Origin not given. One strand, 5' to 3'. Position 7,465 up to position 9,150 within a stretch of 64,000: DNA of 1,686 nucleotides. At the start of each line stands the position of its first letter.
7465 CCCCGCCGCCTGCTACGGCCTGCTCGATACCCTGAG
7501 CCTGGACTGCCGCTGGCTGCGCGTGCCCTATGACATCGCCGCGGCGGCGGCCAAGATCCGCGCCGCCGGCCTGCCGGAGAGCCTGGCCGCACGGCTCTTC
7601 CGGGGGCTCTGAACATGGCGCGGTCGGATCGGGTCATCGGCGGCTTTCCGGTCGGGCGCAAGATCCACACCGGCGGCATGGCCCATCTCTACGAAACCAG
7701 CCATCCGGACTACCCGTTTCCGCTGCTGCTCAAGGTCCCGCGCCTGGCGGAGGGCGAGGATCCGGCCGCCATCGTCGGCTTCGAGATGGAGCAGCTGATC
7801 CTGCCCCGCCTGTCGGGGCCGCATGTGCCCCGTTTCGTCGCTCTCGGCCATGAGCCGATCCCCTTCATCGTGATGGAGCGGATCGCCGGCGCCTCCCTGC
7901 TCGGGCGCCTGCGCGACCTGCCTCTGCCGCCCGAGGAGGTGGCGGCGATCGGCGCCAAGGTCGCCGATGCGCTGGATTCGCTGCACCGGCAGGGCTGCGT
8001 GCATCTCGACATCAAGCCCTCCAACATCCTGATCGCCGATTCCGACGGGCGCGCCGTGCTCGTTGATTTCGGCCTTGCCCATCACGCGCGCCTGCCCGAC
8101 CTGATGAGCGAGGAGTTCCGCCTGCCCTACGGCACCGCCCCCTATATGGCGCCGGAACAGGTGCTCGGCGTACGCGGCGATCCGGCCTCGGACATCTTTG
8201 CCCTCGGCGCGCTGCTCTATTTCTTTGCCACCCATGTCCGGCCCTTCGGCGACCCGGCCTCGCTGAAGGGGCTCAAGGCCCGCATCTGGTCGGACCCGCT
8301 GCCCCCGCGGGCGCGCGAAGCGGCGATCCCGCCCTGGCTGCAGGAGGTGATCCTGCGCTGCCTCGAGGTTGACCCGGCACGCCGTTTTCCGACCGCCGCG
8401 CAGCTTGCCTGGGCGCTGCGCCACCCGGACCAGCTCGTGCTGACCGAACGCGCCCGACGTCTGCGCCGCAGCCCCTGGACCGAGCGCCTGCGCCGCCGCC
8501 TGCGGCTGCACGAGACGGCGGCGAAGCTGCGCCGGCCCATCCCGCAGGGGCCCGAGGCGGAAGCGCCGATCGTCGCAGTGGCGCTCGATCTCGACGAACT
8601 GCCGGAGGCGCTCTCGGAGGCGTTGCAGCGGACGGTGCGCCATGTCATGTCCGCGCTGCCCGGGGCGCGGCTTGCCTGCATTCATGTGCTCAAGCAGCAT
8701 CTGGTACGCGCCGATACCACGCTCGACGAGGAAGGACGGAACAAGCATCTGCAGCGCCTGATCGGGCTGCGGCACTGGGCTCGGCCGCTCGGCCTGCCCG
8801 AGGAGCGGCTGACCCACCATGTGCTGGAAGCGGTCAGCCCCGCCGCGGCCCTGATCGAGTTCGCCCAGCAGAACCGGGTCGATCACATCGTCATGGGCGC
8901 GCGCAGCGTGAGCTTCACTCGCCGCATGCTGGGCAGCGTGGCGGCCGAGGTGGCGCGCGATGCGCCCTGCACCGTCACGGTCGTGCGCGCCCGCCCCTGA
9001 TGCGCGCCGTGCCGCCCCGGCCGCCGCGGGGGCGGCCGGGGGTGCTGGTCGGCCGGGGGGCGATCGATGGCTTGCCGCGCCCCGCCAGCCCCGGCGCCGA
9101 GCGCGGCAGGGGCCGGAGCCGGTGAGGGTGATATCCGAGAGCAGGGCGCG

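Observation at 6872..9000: Stand-alone metallophosphoesterase plus kinase-USP two-gene module: candidate uncharacterised stress signalling switch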

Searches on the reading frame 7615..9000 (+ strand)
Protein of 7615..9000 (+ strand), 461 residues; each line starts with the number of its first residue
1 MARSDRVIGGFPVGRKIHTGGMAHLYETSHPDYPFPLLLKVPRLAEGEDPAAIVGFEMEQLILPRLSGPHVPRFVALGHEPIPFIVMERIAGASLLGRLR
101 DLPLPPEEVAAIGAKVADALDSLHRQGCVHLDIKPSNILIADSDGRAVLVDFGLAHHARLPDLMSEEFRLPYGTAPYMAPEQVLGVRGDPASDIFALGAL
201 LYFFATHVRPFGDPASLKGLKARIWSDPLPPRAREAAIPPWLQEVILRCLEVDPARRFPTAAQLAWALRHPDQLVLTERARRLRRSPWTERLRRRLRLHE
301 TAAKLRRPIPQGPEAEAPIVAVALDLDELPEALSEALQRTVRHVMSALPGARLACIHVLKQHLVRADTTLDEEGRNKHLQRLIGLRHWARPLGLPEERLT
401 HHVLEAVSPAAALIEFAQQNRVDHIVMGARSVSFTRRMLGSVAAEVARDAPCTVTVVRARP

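Call 3: search_protein_families(library=pfam, proteins=[window:7615-9000:+], max_evalue=0.01)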
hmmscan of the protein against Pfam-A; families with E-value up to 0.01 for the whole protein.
window:7615-9000:+ (461 aa): 7 families
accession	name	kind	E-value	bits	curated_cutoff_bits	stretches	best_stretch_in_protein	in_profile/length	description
PF00069.31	Pkinase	-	2.4e-27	96.4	31.7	1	57-263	46-256/263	Protein kinase domain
PF07714.23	PK_Tyr_Ser-Thr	-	1.2e-16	61.3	23.1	1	45-263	37-253/258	Protein tyrosine and serine/threonine kinase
PF00582.32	Usp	-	6e-16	59.7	24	1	322-458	7-141/141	Universal stress protein family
PF03109.22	ABC1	-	1.1e-05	25.2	22.9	1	84-157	144-216/244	ABC1 atypical kinase-like domain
PF01636.29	APH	-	2.9e-05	24.4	23.2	1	37-125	23-109/239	Phosphotransferase enzyme family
PF17667.7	Pkinase_fungal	-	8.4e-05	21.9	24.1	1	118-185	297-367/387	Fungal protein kinase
PF06293.20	Kdo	-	0.0013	18.7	21.3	1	83-154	92-168/207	Lipopolysaccharide kinase (Kdo/WaaP) family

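Call 4: search_protein_families(library=ncbifam, proteins=[window:7615-9000:+], max_evalue=0.01)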
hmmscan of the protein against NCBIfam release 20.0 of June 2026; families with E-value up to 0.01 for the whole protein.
window:7615-9000:+ (461 aa): 21 families
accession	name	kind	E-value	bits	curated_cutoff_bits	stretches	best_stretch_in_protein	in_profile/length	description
NF033483.0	PknB_PASTA_kin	equivalog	6.3e-42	144.3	450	1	12-270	10-267/563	Stk1 family PASTA domain-containing Ser/Thr kinase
NF047741.1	antiphage_MADS6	equivalog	4.5e-30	104.8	460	2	115-272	307-461/612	methylation-associated defense system protein kinase MAD6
NF052427.1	StpK7MSMEG_1200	equivalog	1.2e-29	103.2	900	1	9-278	7-275/601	serine/threonine protein kinase StpK7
NF038150.1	lanthi_synth_IV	equivalog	4.4e-25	88.1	650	1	59-294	242-474/851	class IV lanthionine synthetase LanL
TIGR03903.1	TOMM_kin_cyc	equivalog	1.6e-17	62.7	705.75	1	39-201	8-179/1267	TOMM system kinase/cyclase fusion protein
NF053615.1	SerThrKinAfsKStmc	equivalog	7.5e-17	61.2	1300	1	103-213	108-215/809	protein serine/threonine kinase AfsK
NF009651.0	PRK13184.1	equivalog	2.1e-16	59.1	839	1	112-268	118-287/932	serine/threonine-protein kinase PknD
NF033442.0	BREX_PglW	equivalog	1.8e-13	49.1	990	2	83-157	584-662/1391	BREX system serine/threonine kinase PglW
NF038151.1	lanthi_synth_III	equivalog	3.6e-10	38.9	575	1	107-206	336-424/833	class III lanthionine synthetase LanKC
TIGR03724.2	arch_bud32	equivalog_domain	1.3e-09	37.8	125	1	84-159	69-135/193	KEOPS complex kinase/ATPase Bud32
NF011581.0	PRK15005.1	equivalog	2.3e-07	31.1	166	1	389-458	76-144/144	universal stress protein UspF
NF011463.0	PRK14879.1-4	equivalog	2.9e-07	30.2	188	1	71-157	82-162/237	Kae1-associated kinase Bud32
NF012000.0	PRK15456.1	equivalog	5.3e-07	29.8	189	1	336-458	28-142/142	universal stress protein UspG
NF011464.0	PRK14879.1-7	equivalog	7.2e-07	29.2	246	1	85-157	83-151/221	Kae1-associated kinase Bud32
NF011462.0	PRK14879.1-3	equivalog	4.9e-06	26.4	174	1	85-158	69-131/192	Kae1-associated kinase Bud32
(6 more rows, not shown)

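Call 6: search_solved_structures(query=window:7615-9000:+, max_evalue=1e-10, show_alignments=1)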
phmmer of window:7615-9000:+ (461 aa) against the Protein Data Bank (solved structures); distinct sequences matched with E-value up to 1e-10: 347 (the best 60 are shown).
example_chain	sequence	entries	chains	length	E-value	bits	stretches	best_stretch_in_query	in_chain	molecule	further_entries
3orm_A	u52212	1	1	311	1.8e-28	103.2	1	11-265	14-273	Serine/threonine protein kinase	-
3f69_A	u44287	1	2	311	2.5e-28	102.7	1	11-265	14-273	Serine/threonine-protein kinase pknB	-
6b2p_A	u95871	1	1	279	6.4e-28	101.4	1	11-265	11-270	Serine/threonine-protein kinase PknB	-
5u94_A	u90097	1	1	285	6.7e-28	101.3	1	11-265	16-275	Serine/threonine-protein kinase PknB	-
6i2p_A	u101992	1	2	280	7.1e-28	101.3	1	11-265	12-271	Serine/threonine-protein kinase PknB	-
1o6y_A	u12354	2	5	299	8e-28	101.1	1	11-265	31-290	SERINE/THREONINE-PROTEIN KINASE PKNB | Probable serine/threonine-protein kinase pknB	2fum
1mru_A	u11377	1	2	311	9.7e-28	100.8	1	11-265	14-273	Probable serine/threonine-protein kinase pknB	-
3ori_A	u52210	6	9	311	9.8e-28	100.8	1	11-265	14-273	Serine/threonine protein kinase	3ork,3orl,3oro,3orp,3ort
3f61_A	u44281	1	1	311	2.8e-27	99.3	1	11-265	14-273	Serine/threonine-protein kinase pknB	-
9ruj_A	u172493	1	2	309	1e-26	97.4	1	9-262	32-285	Serine/threonine-protein kinase StkP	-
9ruk_A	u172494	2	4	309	4.3e-26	95.4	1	9-262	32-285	Serine/threonine-protein kinase StkP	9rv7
9ru3_A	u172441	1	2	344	5.6e-26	95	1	9-263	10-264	Serine/threonine-protein kinase StkP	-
2h34_A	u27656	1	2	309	5.1e-23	85.2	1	7-268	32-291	Serine/threonine-protein kinase pknE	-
7naa_A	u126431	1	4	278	2.3e-22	83.1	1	7-270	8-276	Non-specific serine/threonine protein kinase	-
4ow8_A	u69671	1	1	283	3.8e-21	79.1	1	9-266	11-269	Serine/threonine-protein kinase PknA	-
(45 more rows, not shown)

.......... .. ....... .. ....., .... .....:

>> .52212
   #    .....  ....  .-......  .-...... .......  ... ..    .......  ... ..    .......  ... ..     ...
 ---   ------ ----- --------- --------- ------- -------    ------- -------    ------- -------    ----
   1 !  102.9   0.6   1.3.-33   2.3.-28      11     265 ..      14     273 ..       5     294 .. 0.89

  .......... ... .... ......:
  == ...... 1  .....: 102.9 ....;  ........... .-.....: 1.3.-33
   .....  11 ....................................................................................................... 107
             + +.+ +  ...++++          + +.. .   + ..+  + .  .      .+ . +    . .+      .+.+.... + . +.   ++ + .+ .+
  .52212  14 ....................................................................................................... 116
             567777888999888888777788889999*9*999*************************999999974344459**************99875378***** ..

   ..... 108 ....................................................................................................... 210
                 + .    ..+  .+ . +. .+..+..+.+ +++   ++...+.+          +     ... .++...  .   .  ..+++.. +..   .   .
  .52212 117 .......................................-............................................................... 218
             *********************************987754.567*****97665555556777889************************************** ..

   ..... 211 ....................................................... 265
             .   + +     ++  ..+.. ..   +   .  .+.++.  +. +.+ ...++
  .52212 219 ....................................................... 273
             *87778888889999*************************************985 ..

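Call 7: find_homologous_proteins(query=window:7615-9000:+, max_evalue=1e-10)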
Query window:7615-9000:+ (461 aa): 7906 proteins with E <= 1e-10 among 8000 candidates; the best 120 are listed.
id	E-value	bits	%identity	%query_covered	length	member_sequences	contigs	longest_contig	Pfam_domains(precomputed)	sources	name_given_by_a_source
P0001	0.0e+0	1022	100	100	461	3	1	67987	PF07714.24,PF00069.32,PF03109.23,PF00582.33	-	-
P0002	3.0e-224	764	75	100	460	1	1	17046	PF07714.24,PF00069.32,PF17667.8,PF00582.33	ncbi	-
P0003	3.4e-224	763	75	98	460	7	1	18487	PF07714.24,PF00069.32,PF03109.23,PF00582.33,PF01636.30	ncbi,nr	ncbi:MAG: bifunctional serine/threonine-protein kinase/universal stress protein [Alphaproteobacteria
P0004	5.9e-224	763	76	98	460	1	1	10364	PF07714.24,PF00069.32,PF17667.8,PF00582.33,PF01636.30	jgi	-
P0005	1.3e-217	742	74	100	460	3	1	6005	PF07714.24,PF00069.32,PF00582.33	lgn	-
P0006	3.5e-209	714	69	100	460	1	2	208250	PF07714.24,PF00069.32,PF00582.33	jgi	jgi:nucleotide-binding universal stress UspA family protein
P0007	1.5e-199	682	67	100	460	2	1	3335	PF07714.24,PF00069.32,PF00582.33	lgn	-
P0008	6.0e-197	674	68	98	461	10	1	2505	PF07714.24,PF00069.32,PF00582.33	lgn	-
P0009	4.9e-195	667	68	98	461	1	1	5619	PF07714.24,PF00069.32,PF00582.33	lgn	-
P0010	3.1e-194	665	67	99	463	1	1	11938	PF07714.24,PF00069.32,PF00582.33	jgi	jgi:nucleotide-binding universal stress UspA family protein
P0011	1.5e-193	662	67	98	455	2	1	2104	PF07714.24,PF00069.32,PF00582.33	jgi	jgi:nucleotide-binding universal stress UspA family protein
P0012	7.1e-192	657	69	97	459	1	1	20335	PF07714.24,PF00069.32,PF03109.23,PF00582.33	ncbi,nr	ncbi:MAG: bifunctional serine/threonine-protein kinase/universal stress protein [Rubritepida sp.]|nr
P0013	1.1e-188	646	66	100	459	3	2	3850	PF07714.24,PF00069.32,PF00582.33,PF01636.30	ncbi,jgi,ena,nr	ncbi:MAG TPA: bifunctional serine/threonine-protein kinase/universal stress protein [Roseococcus sp.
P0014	4.1e-188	644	66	98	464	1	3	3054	PF07714.24,PF00069.32,PF00582.33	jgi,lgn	jgi:nucleotide-binding universal stress UspA family protein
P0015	2.1e-187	642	65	98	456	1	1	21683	PF07714.24,PF00069.32,PF00582.33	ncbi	-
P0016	4.7e-187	641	65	100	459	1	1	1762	PF07714.24,PF00069.32,PF00582.33,PF01636.30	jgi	jgi:protein-serine/threonine kinase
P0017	8.4e-186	637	65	99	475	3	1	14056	PF07714.24,PF00069.32,PF00582.33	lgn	-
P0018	1.1e-185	636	65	100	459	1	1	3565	PF07714.24,PF00069.32,PF03109.23,PF00582.33,PF01636.30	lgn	-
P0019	1.1e-185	636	65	100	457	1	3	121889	PF07714.24,PF00069.32,PF00582.33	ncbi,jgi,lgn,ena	-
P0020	4.4e-185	634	64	100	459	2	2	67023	PF07714.24,PF00069.32,PF00582.33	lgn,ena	-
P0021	9.6e-185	633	64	100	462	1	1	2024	PF07714.24,PF00069.32,PF00582.33,PF01636.30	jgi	-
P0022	1.6e-184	633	65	100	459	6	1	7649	PF07714.24,PF00069.32,PF00582.33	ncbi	-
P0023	4.5e-184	631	65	100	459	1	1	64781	PF07714.24,PF00069.32,PF00582.33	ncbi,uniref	ncbi:serine/threonine protein kinase [Roseococcus sp. DSY-14]|uniref:serine/threonine protein kinase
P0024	9.5e-184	630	64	98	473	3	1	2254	PF07714.24,PF00069.32,PF03109.23,PF00582.33,PF01636.30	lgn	-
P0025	1.1e-182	626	63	98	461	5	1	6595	PF07714.24,PF00069.32,PF00582.33,PF01636.30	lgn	-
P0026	3.1e-182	625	64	98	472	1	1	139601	PF07714.24,PF00069.32,PF03109.23,PF00582.33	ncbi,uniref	ncbi:serine/threonine protein kinase [Falsiroseomonas sp. CW058]|uniref:serine/threonine protein kin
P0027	4.5e-182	624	64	99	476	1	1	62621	PF07714.24,PF00069.32,PF03109.23,PF00582.33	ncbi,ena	-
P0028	6.2e-182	624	62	99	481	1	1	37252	PF07714.24,PF00069.32,PF00582.33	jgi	-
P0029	7.7e-182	624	63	98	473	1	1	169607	PF07714.24,PF00069.32,PF00582.33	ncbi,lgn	-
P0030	1.1e-181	623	62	98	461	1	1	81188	PF07714.24,PF00069.32,PF00582.33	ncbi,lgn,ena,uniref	ncbi:serine/threonine protein kinase [Roseococcus sp.]|uniref:serine/threonine protein kinase n=1 Ta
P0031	1.5e-181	623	66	100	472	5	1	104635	PF07714.24,PF00069.32,PF03109.23,PF00582.33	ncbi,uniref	ncbi:bifunctional serine/threonine-protein kinase/universal stress protein [Craurococcus roseus]|uni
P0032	2.1e-181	622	63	100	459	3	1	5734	PF07714.24,PF00069.32,PF00582.33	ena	-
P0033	3.1e-181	622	64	98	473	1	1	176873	PF07714.24,PF00069.32,PF03109.23,PF00582.33,PF01636.30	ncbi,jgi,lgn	jgi:nucleotide-binding universal stress UspA family protein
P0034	3.9e-181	621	65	100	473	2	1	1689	PF07714.24,PF00069.32,PF03109.23,PF00582.33,PF01636.30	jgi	jgi:eukaryotic-like serine/threonine-protein kinase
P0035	4.7e-181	621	65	99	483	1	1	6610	PF06293.21,PF07714.24,PF00069.32,PF00582.33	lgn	-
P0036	4.8e-181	621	63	98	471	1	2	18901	PF07714.24,PF00069.32,PF00582.33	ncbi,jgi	jgi:nucleotide-binding universal stress UspA family protein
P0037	5.8e-181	621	62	100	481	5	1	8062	PF07714.24,PF00069.32,PF00582.33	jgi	jgi:nucleotide-binding universal stress UspA family protein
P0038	6.7e-181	621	64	99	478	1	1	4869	PF07714.24,PF00069.32,PF03109.23,PF00582.33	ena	-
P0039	9.2e-181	620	63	99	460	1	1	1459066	PF07714.24,PF00069.32,PF00582.33,PF01636.30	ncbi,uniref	ncbi:serine/threonine protein kinase [Roseococcus sp. YIM B11640]|uniref:serine/threonine protein ki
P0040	1.1e-180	620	63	98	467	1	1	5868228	PF07714.24,PF00069.32,PF00582.33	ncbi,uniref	ncbi:serine/threonine protein kinase [Humitalea sp. 24SJ18S-53]|uniref:serine/threonine protein kina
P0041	1.5e-180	619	64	100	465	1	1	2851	PF07714.24,PF00069.32,PF00582.33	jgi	-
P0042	1.7e-180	619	62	100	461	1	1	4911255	PF07714.24,PF00069.32,PF00582.33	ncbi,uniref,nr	ncbi:bifunctional serine/threonine-protein kinase/universal stress protein [Sediminicoccus sp. KRV36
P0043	1.8e-180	619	62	98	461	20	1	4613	PF07714.24,PF00069.32,PF03109.23,PF00582.33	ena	-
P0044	2.8e-180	619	63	98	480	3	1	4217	PF07714.24,PF00069.32,PF00582.33,PF01636.30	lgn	-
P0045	3.8e-180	618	63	98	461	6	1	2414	PF07714.24,PF00069.32,PF00582.33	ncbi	-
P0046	3.8e-180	618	62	99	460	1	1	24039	PF07714.24,PF00069.32,PF00582.33,PF01636.30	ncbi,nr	ncbi:MAG: serine/threonine protein kinase [Rubritepida sp.]|nr:serine/threonine protein kinase [Rubr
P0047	4.8e-180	618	63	99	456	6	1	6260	PF07714.24,PF00069.32,PF00582.33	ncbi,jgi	jgi:nucleotide-binding universal stress UspA family protein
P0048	5.8e-180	618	62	99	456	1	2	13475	PF07714.24,PF00069.32,PF00582.33,PF01636.30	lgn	-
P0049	5.8e-180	618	64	98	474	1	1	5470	PF07714.24,PF00069.32,PF00582.33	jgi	-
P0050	6.9e-180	617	62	99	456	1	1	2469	PF07714.24,PF00069.32,PF00582.33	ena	-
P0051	8.3e-180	617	63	99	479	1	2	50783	PF06293.21,PF07714.24,PF00069.32,PF03109.23,PF00582.33,PF01636.30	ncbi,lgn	-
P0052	9.7e-180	617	63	98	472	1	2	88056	PF07714.24,PF00069.32,PF00582.33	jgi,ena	jgi:nucleotide-binding universal stress UspA family protein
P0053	9.8e-180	617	63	99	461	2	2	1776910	PF07714.24,PF00069.32,PF00582.33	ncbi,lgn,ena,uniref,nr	ncbi:serine/threonine protein kinase [Roseococcus pinisoli]|uniref:Protein kinase n=1 Tax=Roseococcu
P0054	1.2e-179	616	65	100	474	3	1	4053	PF07714.24,PF00069.32,PF03109.23,PF00582.33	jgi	jgi:eukaryotic-like serine/threonine-protein kinase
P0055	1.5e-179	616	62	98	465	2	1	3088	PF07714.24,PF00069.32,PF03109.23,PF00582.33,PF01636.30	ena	-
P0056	1.5e-179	616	61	99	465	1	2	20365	PF07714.24,PF00069.32,PF03109.23,PF00582.33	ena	-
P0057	1.5e-179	616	64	99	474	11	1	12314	PF07714.24,PF00069.32,PF03109.23,PF00582.33,PF01636.30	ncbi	-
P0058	1.6e-179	616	65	100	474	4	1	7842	PF07714.24,PF00069.32,PF03109.23,PF00582.33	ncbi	-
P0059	1.8e-179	616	63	98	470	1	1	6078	PF07714.24,PF00069.32,PF00582.33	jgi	jgi:nucleotide-binding universal stress UspA family protein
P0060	2.0e-179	616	63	97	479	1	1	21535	PF07714.24,PF00069.32,PF03109.23,PF00582.33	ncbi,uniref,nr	ncbi:serine/threonine protein kinase [Falsiroseomonas oryzae]|uniref:serine/threonine protein kinase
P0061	2.4e-179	615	62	98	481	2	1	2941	PF07714.24,PF00069.32,PF00582.33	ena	-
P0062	2.5e-179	615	62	98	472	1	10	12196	PF07714.24,PF00069.32,PF03109.23,PF17667.8,PF00582.33,PF01636.30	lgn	-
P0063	2.6e-179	615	65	100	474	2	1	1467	PF07714.24,PF00069.32,PF03109.23,PF00582.33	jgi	jgi:eukaryotic-like serine/threonine-protein kinase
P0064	2.7e-179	615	66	98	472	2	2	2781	PF07714.24,PF00069.32,PF03109.23,PF00582.33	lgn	-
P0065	3.1e-179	615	63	100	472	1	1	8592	PF07714.24,PF00069.32,PF00582.33,PF01636.30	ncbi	-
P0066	3.2e-179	615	63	100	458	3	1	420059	PF07714.24,PF00069.32,PF00582.33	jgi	jgi:eukaryotic-like serine/threonine-protein kinase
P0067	3.4e-179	615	62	98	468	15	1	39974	PF07714.24,PF00069.32,PF03109.23,PF00582.33,PF01636.30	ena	-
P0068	3.4e-179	615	62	100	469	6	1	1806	PF07714.24,PF00069.32,PF03109.23,PF00582.33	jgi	jgi:nucleotide-binding universal stress UspA family protein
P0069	3.4e-179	615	63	98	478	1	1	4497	PF07714.24,PF00069.32,PF03109.23,PF00582.33,PF01636.30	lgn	-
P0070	3.5e-179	615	61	99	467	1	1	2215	PF07714.24,PF00069.32,PF03109.23,PF00582.33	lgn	-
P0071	4.4e-179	615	64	98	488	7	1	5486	PF06293.21,PF07714.24,PF00069.32,PF00582.33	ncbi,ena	-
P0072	4.4e-179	615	62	98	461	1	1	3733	PF07714.24,PF00069.32,PF00582.33,PF01636.30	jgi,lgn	-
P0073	4.8e-179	614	63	100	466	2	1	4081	PF07714.24,PF00069.32,PF00582.33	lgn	-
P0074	6.0e-179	614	63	98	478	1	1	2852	PF07714.24,PF00069.32,PF03109.23,PF00582.33,PF01636.30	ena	-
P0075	6.0e-179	614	63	98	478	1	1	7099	PF07714.24,PF00069.32,PF03109.23,PF00582.33,PF01636.30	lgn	-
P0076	7.6e-179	614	63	99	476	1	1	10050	PF07714.24,PF00069.32,PF00582.33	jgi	jgi:protein-serine/threonine kinase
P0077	9.0e-179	614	62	100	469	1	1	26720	PF07714.24,PF00069.32,PF03109.23,PF00582.33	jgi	jgi:nucleotide-binding universal stress UspA family protein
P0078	1.6e-178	613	63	100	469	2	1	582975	PF07714.24,PF00069.32,PF00582.33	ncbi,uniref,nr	ncbi:serine/threonine protein kinase [Falsiroseomonas bella]|uniref:Serine/threonine protein kinase 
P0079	2.1e-178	612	62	99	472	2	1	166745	PF07714.24,PF00069.32,PF03109.23,PF00582.33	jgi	jgi:serine/threonine protein kinase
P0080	2.5e-178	612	62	98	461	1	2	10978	PF07714.24,PF00069.32,PF00582.33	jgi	jgi:serine/threonine protein kinase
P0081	2.6e-178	612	63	98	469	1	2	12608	PF07714.24,PF00069.32,PF00582.33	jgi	jgi:nucleotide-binding universal stress UspA family protein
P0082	2.7e-178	612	62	100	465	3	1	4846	PF07714.24,PF00069.32,PF03109.23,PF00582.33,PF01636.30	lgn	-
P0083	3.8e-178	612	62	98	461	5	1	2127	PF07714.24,PF00069.32,PF00582.33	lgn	-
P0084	5.5e-178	611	62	99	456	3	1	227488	PF07714.24,PF00069.32,PF00582.33,PF01636.30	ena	-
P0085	6.8e-178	611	62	99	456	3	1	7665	PF07714.24,PF00069.32,PF00582.33,PF01636.30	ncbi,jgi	jgi:nucleotide-binding universal stress UspA family protein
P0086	7.0e-178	611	61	99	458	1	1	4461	PF07714.24,PF00069.32,PF00582.33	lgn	-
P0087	7.1e-178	611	61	100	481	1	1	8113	PF07714.24,PF00069.32,PF00582.33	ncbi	-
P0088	7.9e-178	610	62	98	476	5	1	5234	PF07714.24,PF00069.32,PF03109.23,PF00582.33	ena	-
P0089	8.5e-178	610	64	98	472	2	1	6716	PF07714.24,PF00069.32,PF03109.23,PF00582.33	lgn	-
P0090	8.5e-178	610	61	99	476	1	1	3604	PF07714.24,PF00069.32,PF00582.33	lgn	-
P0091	1.0e-177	610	62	98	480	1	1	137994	PF06293.21,PF07714.24,PF00069.32,PF03109.23,PF00582.33,PF01636.30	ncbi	-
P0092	1.6e-177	609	65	98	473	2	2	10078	PF07714.24,PF00069.32,PF00582.33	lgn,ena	-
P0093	1.7e-177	609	65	99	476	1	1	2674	PF07714.24,PF00069.32,PF03109.23,PF00582.33,PF01636.30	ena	-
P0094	1.8e-177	609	63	98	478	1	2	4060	PF07714.24,PF00069.32,PF00582.33,PF01636.30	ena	-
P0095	2.5e-177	609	63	98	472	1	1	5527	PF07714.24,PF00069.32,PF03109.23,PF00582.33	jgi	jgi:serine/threonine protein kinase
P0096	3.3e-177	608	65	98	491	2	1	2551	PF07714.24,PF00069.32,PF00582.33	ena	-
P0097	3.5e-177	608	61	99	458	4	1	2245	PF07714.24,PF00069.32,PF00582.33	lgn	-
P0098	4.3e-177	608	62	98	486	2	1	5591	PF07714.24,PF00069.32,PF03109.23,PF00582.33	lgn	-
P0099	4.7e-177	608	60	100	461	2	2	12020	PF07714.24,PF00069.32,PF00582.33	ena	-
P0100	4.8e-177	608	63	98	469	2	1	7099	PF07714.24,PF00069.32,PF03109.23,PF00582.33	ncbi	-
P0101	5.5e-177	608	63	98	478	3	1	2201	PF07714.24,PF00069.32,PF03109.23,PF00582.33,PF01636.30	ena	-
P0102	5.7e-177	608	62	98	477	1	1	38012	PF07714.24,PF00069.32,PF03109.23,PF00582.33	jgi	jgi:protein-serine/threonine kinase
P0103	5.7e-177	608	63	98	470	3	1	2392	PF07714.24,PF00069.32,PF03109.23,PF00582.33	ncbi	-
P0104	5.9e-177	608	63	98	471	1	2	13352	PF06293.21,PF07714.24,PF00069.32,PF03109.23,PF00582.33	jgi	jgi:protein-serine/threonine kinase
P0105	7.6e-177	607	62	98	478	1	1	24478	PF07714.24,PF00069.32,PF00582.33,PF01636.30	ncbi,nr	ncbi:MAG: bifunctional serine/threonine-protein kinase/universal stress protein [Hyphomicrobiaceae b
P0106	8.8e-177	607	61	98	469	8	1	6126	PF07714.24,PF00069.32,PF03109.23,PF00582.33,PF01636.30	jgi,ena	-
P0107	9.1e-177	607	63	98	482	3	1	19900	PF07714.24,PF00069.32,PF00582.33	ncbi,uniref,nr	ncbi:serine/threonine protein kinase [Falsiroseomonas oryziterrae]|uniref:serine/threonine protein k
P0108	1.0e-176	607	62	98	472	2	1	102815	PF07714.24,PF00069.32,PF00582.33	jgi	jgi:nucleotide-binding universal stress UspA family protein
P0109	1.2e-176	607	64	98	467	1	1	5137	PF07714.24,PF00069.32,PF00582.33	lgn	-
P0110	1.2e-176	607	61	98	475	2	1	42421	PF06293.21,PF07714.24,PF00069.32,PF03109.23,PF00582.33,PF01636.30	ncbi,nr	ncbi:MAG: protein kinase [Alphaproteobacteria bacterium]|nr:protein kinase [Alphaproteobacteria bact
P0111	1.2e-176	607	62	98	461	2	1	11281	PF07714.24,PF00069.32,PF03109.23,PF00582.33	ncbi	-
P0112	1.7e-176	606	62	98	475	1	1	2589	PF07714.24,PF00069.32,PF03109.23,PF00582.33,PF01636.30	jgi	jgi:nucleotide-binding universal stress UspA family protein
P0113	1.7e-176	606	61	98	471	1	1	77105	PF07714.24,PF00069.32,PF03109.23,PF00582.33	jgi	jgi:protein-serine/threonine kinase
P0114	1.8e-176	606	62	98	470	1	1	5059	PF07714.24,PF00069.32,PF03109.23,PF00582.33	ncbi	-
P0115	1.8e-176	606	64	95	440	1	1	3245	PF07714.24,PF00069.32,PF00582.33,PF01636.30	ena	-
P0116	2.4e-176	606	62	98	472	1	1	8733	PF07714.24,PF00069.32,PF00582.33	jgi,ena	-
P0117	3.0e-176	605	61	99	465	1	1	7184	PF07714.24,PF00069.32,PF03109.23,PF00582.33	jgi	jgi:serine/threonine protein kinase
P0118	3.6e-176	605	61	98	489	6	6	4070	PF07714.24,PF00069.32,PF00582.33,PF01636.30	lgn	-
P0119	3.7e-176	605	61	97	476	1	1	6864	PF07714.24,PF00069.32,PF00582.33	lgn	-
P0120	4.4e-176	605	63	98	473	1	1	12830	PF07714.24,PF00069.32,PF03109.23,PF00582.33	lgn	-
